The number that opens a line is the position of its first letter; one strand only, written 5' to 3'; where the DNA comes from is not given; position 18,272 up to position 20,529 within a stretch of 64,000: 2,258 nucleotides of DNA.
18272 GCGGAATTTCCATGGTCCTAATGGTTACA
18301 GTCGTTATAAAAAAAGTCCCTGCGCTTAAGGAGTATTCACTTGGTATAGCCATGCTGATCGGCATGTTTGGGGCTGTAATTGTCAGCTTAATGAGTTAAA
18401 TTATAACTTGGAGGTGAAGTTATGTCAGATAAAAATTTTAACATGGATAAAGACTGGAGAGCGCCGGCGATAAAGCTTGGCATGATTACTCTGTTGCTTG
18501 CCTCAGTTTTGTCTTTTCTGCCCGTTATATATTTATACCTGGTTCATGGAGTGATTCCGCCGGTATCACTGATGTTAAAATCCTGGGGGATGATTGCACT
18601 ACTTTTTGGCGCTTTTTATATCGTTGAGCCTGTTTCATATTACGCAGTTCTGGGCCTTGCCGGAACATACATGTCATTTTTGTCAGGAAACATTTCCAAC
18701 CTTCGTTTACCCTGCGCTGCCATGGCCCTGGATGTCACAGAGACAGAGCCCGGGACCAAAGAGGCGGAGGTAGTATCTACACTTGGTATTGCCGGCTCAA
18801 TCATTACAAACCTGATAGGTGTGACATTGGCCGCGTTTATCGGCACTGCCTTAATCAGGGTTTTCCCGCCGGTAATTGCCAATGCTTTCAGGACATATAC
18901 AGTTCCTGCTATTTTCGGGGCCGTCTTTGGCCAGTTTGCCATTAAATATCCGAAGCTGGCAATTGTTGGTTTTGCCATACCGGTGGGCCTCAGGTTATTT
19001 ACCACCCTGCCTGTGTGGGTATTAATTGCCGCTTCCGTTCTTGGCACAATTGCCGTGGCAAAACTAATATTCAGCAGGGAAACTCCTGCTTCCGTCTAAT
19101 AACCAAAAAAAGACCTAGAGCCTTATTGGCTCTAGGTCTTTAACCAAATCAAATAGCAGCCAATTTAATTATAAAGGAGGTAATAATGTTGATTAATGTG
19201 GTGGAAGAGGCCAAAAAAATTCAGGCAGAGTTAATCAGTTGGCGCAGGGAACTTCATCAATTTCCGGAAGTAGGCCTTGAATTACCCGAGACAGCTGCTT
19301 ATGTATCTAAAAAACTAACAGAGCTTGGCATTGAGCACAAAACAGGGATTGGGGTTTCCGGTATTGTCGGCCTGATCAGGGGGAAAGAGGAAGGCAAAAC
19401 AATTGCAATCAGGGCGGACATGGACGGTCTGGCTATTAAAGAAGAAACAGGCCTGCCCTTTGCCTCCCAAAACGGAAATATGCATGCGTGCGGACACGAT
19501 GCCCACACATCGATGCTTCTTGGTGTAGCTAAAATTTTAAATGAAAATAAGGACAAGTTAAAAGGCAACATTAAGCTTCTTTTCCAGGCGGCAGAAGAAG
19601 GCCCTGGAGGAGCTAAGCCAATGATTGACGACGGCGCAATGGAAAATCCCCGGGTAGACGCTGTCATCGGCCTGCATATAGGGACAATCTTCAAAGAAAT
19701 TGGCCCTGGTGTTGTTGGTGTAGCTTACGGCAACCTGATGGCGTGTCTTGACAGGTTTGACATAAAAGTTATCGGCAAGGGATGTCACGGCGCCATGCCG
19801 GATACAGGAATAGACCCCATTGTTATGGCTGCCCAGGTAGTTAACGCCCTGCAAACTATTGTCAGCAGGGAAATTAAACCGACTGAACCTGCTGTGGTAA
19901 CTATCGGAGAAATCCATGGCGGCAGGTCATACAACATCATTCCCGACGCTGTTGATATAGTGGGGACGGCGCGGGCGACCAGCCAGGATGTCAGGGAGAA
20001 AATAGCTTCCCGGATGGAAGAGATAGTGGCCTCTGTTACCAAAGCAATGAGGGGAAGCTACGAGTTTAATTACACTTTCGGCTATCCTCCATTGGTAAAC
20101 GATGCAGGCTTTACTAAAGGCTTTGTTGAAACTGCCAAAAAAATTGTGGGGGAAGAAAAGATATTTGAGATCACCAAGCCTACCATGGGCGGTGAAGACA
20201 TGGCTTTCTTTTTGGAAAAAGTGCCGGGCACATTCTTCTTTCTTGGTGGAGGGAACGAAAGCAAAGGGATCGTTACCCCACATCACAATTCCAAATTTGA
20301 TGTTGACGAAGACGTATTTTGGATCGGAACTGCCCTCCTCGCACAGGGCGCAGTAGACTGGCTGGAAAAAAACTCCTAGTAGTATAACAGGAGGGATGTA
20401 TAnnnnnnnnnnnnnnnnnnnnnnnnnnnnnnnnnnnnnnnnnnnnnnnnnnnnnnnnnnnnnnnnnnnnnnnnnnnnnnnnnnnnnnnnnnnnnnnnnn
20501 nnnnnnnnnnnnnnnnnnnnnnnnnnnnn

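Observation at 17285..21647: Glycine riboswitch controlling two uncharacterised membrane proteins and two M20 amidohydrolases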

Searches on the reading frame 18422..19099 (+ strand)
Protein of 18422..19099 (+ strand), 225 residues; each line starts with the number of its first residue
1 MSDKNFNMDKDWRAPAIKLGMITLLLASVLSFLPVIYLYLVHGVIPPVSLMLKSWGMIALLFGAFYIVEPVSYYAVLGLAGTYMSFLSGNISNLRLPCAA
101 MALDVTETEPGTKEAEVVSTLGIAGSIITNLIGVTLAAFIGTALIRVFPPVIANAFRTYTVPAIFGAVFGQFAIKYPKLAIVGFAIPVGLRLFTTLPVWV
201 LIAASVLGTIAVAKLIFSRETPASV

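Call 6: search_protein_families(library=pfam, proteins=[window:18422-19099:+], max_evalue=0.01)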
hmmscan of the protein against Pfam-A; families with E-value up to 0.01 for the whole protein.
window:18422-19099:+ (225 aa): 0 families

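Call 7: search_protein_families(library=ncbifam, proteins=[window:18422-19099:+], max_evalue=0.01)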
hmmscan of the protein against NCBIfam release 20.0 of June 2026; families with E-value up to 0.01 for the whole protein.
window:18422-19099:+ (225 aa): 0 families

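Call 11: find_homologous_proteins(query=window:18422-19099:+)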
Query window:18422-19099:+ (225 aa): 1130 proteins with E <= 0.001 among 3854 candidates; the best 120 are listed.
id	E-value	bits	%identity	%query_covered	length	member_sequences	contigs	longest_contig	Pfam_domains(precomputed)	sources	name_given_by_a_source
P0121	5.8e-136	469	100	100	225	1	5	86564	-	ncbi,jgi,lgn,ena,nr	ncbi:MAG: hypothetical protein KGZ79_13715 [Dethiobacter sp.]|jgi:hypothetical protein|nr:hypothetic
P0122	2.2e-116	405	86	96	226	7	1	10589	-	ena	-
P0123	3.2e-105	369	78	100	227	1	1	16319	-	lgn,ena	-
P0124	4.1e-104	365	78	99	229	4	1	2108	-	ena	-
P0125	9.1e-104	364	79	98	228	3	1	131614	-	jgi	-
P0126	1.1e-103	364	78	97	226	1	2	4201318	-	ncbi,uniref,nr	ncbi:hypothetical protein CACET_c22820 [Clostridium aceticum]|uniref:Uncharacterized protein n=1 Tax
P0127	2.9e-99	349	75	97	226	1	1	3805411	-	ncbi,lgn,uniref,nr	ncbi:hypothetical protein BR63_17945 [Thermanaerosceptrum fracticalcis]|uniref:Uncharacterized prote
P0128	1.3e-98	347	75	98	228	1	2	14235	-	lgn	-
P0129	1.4e-96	341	70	100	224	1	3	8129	-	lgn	-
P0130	2.1e-96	340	71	98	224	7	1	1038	-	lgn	-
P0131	5.5e-96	339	71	98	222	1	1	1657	-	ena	-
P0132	6.6e-96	338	71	99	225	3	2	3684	-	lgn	-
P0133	2.3e-95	337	70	98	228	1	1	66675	-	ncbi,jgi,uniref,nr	ncbi:hypothetical protein CLOACE_10480 [Clostridium acetireducens DSM 10703]|jgi:hypothetical protei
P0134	2.5e-95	336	71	100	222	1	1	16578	-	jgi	jgi:hypothetical protein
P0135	5.7e-95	335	71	100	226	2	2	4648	-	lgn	-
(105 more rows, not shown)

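Call 23: search_solved_structures(query=A2, max_evalue=10, show_alignments=2)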
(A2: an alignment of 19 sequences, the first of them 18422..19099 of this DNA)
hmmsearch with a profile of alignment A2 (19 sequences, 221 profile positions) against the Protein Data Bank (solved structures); distinct sequences matched with E-value up to 10: 0.

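Call 24: search_protein_families(library=pfam, proteins=[window:18422-19099:+], max_evalue=10)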
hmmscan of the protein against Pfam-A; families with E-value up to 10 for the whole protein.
window:18422-19099:+ (225 aa): 1 family
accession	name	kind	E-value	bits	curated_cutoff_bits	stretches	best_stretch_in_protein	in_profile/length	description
PF21954.1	TUNAR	-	2.9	8.3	27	1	111-134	17-39/48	TUNAR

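Call 64: predict_structure(alignment_id=A5)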
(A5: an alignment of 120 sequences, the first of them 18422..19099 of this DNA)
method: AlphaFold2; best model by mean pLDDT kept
length: 225 residues; sequences in the alignment: 120
mean_pLDDT: 78.7   pTM: 0.59
mean pLDDT of the five models: 78.7, 75.3, 74.2, 73.7, 69.6
residues with pLDDT >= 90: 33; 70-90: 151; 50-70: 35; < 50: 6
segments of 3 or more residues with pLDDT < 50: 223-225
pLDDT, mean of each block of 10 residues (from residue 1): 81 80 77 90 92 79 62 53 60 69 86 82 83 83 90 86 74 83 90 86 81 81 46
secondary structure, 60 per line:
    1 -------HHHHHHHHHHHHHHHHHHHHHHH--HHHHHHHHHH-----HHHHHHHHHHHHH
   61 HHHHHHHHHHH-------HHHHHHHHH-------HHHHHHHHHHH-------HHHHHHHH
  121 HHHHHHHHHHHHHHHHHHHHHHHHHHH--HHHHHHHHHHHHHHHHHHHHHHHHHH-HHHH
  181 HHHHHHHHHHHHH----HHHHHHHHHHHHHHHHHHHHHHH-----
elements in order: H8-30 H33-42 H48-71 H79-87 H95-105 H113-147 H150-175 H177-193 H198-220

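Call 66: search_protein_representatives(alignment_id=A5)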
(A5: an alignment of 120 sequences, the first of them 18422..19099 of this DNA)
Query: 120 sequences, 223 profile positions. Proteins with E-value up to 0.001 (for the whole library): 832; up to 1e-10: 552; up to 1e-30: 127. The best 150 are listed.
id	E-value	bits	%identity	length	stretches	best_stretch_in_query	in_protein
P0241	1.1e-95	336.0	-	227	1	3-218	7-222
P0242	2.0e-94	331.9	-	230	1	2-218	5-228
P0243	1.9e-82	292.7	-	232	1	1-221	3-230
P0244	2.7e-80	285.7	-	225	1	4-219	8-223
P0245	5.6e-77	274.8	-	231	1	4-218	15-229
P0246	1.2e-75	270.5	-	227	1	3-219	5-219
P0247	5.7e-75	268.2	-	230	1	1-219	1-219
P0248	1.8e-74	266.6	-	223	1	5-221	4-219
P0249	7.3e-64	231.9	-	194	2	3-146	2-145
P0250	3.4e-62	226.4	-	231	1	3-220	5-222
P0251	1.1e-61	224.8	-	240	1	4-219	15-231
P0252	1.5e-61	224.4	-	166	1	6-148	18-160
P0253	2.1e-61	223.9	-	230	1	2-221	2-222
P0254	4.6e-60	219.5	-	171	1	55-221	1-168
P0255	5.4e-60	219.3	-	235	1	5-218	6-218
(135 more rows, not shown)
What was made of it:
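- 18422..19099 (+): Gene B: polytopic membrane protein (225 aa) of a family that no library models; the obligate partner of A. The family has 832 clusters at 50% identity (call 66).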

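Call 68: fold_search(model_id=the predicted structure, library=pdb)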
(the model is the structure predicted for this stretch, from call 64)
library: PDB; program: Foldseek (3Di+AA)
matches with E <= 10: 31; with E <= 0.001: 0
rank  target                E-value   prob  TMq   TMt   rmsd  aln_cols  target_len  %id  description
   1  8rwd                  2.4e+00  0.06  0.14  0.10  22.9       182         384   16  Crystal structure of the adenosine A2A receptor in complex with the synthetic photoswitch 'StilSwitch3 (released 2025-01-08)
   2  7aro                  2.5e+00  0.05  0.12  0.09  23.3       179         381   15  Crystal structure of the non-ribose partial agonist LUF5833 bound to the adenosine A2A receptor (released 2021-04-07)
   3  8tup_A                3.5e+00  0.03  0.14  0.11  29.8       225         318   10  Cryo-EM structure of the human MRS2 magnesium channel under Mg2+-free condition (released 2023-09-13)
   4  7wu2_R                3.9e+00  0.05  0.17  0.14  22.4       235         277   13  Cryo-EM structure of the adhesion GPCR ADGRD1 in complex with miniGs (released 2022-04-27)
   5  8ffl_A                4.1e+00  0.03  0.15  0.08  22.1       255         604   15  Wildtype rat TRPV2 in nanodiscs bound to RR (released 2024-02-07)
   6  4eiy                  4.3e+00  0.04  0.13  0.09  23.3       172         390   16  Crystal structure of the chimeric protein of A2aAR-BRIL in complex with ZM241385 at 1.8A resolution (released 2012-07-25)
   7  9i3r_A                4.3e+00  0.02  0.11  0.07  20.6       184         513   17  Human TRPM4 ion channel in MAASTY copolymer lipid nanodisc in a calcium-bound state (released 2026-01-28)
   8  9h2x                  4.5e+00  0.03  0.13  0.09  23.4       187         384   14  Crystal structure of stabilized A2A adenosine receptor A2AR-StaR2-bRIL in complex with compound 7, a novel nanomolar A2A (released 2025-06-18)
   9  5mzj                  4.9e+00  0.03  0.12  0.09  23.3       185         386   14  Crystal structure of stabilized A2A adenosine receptor A2AR-StaR2-bRIL in complex with theophylline at 2.0A resolution (released 2017-07-26)
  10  2ycy_A                5.4e+00  0.05  0.19  0.16  22.9       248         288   15  TURKEY BETA1 ADRENERGIC RECEPTOR WITH STABILISING MUTATIONS AND BOUND ANTAGONIST CYANOPINDOLOL (released 2011-06-08)
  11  6ayf_A                5.4e+00  0.04  0.20  0.14  19.4       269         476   13  TRPML3/ML-SA1 complex at pH 7.4 (released 2017-11-08)
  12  6u86_A                5.7e+00  0.03  0.15  0.07  22.5       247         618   14  Apo full-length rat TRPV2 in nanodiscs, state 2 (released 2019-10-16)
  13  5sv1_A                5.7e+00  0.02  0.12  0.12  23.7       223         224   14  Structure of the ExbB/ExbD complex from E. coli at pH 4.5 (released 2016-09-28)
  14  7uw9_a                6.3e+00  0.04  0.17  0.08  21.5       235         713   13  Citrus V-ATPase State 1, H in contact with subunit a (released 2022-07-06)
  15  8ip3_A                7.3e+00  0.03  0.17  0.14  29.7       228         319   12  Cryo-EM structure of hMRS2-Mg (released 2023-06-14)
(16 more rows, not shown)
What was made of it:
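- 18422..19099 (+): AF2 model has pLDDT 78.7 and the best Foldseek match in the PDB has E = 2.4 (calls 64, 68).
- Tried and rejected: AF2 of B with 120 sequences gave pLDDT 78.7, but Foldseek against the PDB found nothing (E at least 2.4, call 68).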

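Call 69: search_protein_families(library=pfam, alignment_id=A6, max_evalue=0.01)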
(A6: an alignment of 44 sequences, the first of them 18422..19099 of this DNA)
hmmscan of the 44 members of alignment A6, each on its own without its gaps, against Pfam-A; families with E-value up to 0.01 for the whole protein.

A. member 1, window:18422-19099:+ (225 aa): 0 families

B. families by the number of members that match (of 44 scanned): 1 family
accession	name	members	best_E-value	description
PF08222.17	HTH_CodY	1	0.00042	CodY helix-turn-helix domain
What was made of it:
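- Tried and rejected: Pfam on 43 distant B relatives also gave nothing (call 69).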

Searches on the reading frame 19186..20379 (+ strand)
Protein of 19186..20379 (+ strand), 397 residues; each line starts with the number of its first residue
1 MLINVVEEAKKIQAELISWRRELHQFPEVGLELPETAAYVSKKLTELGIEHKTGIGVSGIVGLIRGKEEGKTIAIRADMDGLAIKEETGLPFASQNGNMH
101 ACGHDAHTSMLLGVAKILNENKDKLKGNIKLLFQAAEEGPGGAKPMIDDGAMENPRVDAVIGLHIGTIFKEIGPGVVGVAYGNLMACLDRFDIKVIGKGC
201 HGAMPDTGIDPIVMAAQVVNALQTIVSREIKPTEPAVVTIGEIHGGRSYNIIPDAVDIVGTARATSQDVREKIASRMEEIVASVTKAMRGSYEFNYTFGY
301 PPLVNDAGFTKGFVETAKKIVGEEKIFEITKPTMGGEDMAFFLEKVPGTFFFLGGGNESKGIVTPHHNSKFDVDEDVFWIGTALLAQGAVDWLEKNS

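Call 6: search_protein_families(library=pfam, proteins=[window:19186-20379:+], max_evalue=0.01)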
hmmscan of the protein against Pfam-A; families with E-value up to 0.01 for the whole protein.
window:19186-20379:+ (397 aa): 2 families
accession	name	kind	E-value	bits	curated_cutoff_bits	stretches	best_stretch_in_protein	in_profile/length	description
PF01546.33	Peptidase_M20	-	3.1e-48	164.9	24.6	1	74-387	1-202/206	Peptidase family M20/M25/M40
PF07687.19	M20_dimer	-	4.2e-13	49.6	21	1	191-286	9-104/107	Peptidase dimerisation domain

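Call 7: search_protein_families(library=ncbifam, proteins=[window:19186-20379:+], max_evalue=0.01)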
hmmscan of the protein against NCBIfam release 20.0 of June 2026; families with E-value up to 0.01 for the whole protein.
window:19186-20379:+ (397 aa): 30 families (the best 25 are shown)
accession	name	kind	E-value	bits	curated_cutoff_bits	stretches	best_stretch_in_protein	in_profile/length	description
NF040868.1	carboxypep_CpsA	equivalog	7.6e-128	426.6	500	1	4-392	3-389/391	carboxypeptidase CpsA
TIGR01891.1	amidohydrolases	subfamily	4.8e-111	371.4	153.75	1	16-380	1-365/366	amidohydrolase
NF038260.1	ectoine_DoeB_2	equivalog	1.4e-81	274.3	550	1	17-378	9-365/378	N(2)-acetyl-L-2,4-diaminobutanoate deacetylase DoeB2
NF006365.0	PRK08588.1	subfamily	3.1e-14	53.1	289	1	37-357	30-351/383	succinyl-diaminopimelate desuccinylase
TIGR01910.1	DapE-ArgE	subfamily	5.4e-14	52.2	217.6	1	111-343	113-338/373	ArgE/DapE family deacylase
TIGR01879.1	hydantase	subfamily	2.2e-11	43.3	204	1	157-354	177-369/401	hydantoinase/carbamoylase family amidase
NF009555.0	PRK13004.1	equivalog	9.3e-11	41.2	321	1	191-283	186-280/399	YgeY family selenium metabolism-linked hydrolase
TIGR01246.1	dapE_proteo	equivalog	2.4e-09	36.7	361.8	1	93-346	83-330/370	succinyl-diaminopimelate desuccinylase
NF009557.0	PRK13009.1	equivalog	3.2e-09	36.4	284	1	108-346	106-334/377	succinyl-diaminopimelate desuccinylase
TIGR01892.1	AcOrn-deacetyl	equivalog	3.4e-09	36.2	297.7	1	120-287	114-275/365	acetylornithine deacetylase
NF005602.0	PRK07338.1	equivalog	6.6e-09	34.8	357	1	190-310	207-324/409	hydrolase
TIGR01883.1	PepT-like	hypoth_equivalog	1.9e-08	33.7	274.25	1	23-304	9-284/361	peptidase T-like protein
NF005710.0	PRK07522.1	subfamily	2.1e-08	33.8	412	1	191-290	185-293/391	acetylornithine deacetylase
NF006771.0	PRK09290.1-5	subfamily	5.1e-08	31.8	399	1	185-321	212-348/413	allantoate amidohydrolase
NF058540.1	Ncarbamyl_ErtE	equivalog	6.9e-08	31.5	520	1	146-319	176-351/418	N-carbamyl-l-glutamate amidohydrolase ErtE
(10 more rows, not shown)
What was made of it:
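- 19186..20379 (+): Gene C: M20D-type amidohydrolase (aminoacylase / hippurate-hydrolase / CpsA-like), 397 aa. CpsA model at 427 bits, below its 500 cutoff (calls 6, 7).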

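Call 57: search_solved_structures(query=window:19186-20379:+, max_evalue=1e-20)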
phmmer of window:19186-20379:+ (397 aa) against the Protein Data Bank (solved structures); distinct sequences matched with E-value up to 1e-20: 5.
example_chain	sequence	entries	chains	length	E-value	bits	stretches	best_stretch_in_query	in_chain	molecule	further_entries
1ysj_A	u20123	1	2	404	4.5e-74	253.1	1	10-394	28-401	protein yxeP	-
1xmb_A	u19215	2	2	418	5.7e-74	252.8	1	15-395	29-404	IAA-amino acid hydrolase homolog 2 | IAA-amino acid hydrolase ILR1-like 2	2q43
4ewt_A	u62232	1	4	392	5.9e-70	239.5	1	5-394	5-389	Peptidase, M20/M25/M40 family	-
6slf_A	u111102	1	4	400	3.6e-62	213.9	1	4-394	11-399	N-alpha-acyl-glutamine aminoacylase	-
3io1_A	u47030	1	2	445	8.8e-36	127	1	56-391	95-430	Aminobenzoyl-glutamate utilization protein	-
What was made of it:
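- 19186..20379 (+): Nearest solved relatives are 1ysj YxeP, 1xmb ILL2 and 6slf N-acyl-glutamine aminoacylase (call 57).
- On M20D amidohydrolase / aminoacylase subfamily (TIGR01891) - gene C: Nearest structures are YxeP and ILL2 (call 57).
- Closest known: Escherichia coli abgABT. Same: An Abg-type protein (3io1) is a distant solved relative of C (call 57).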
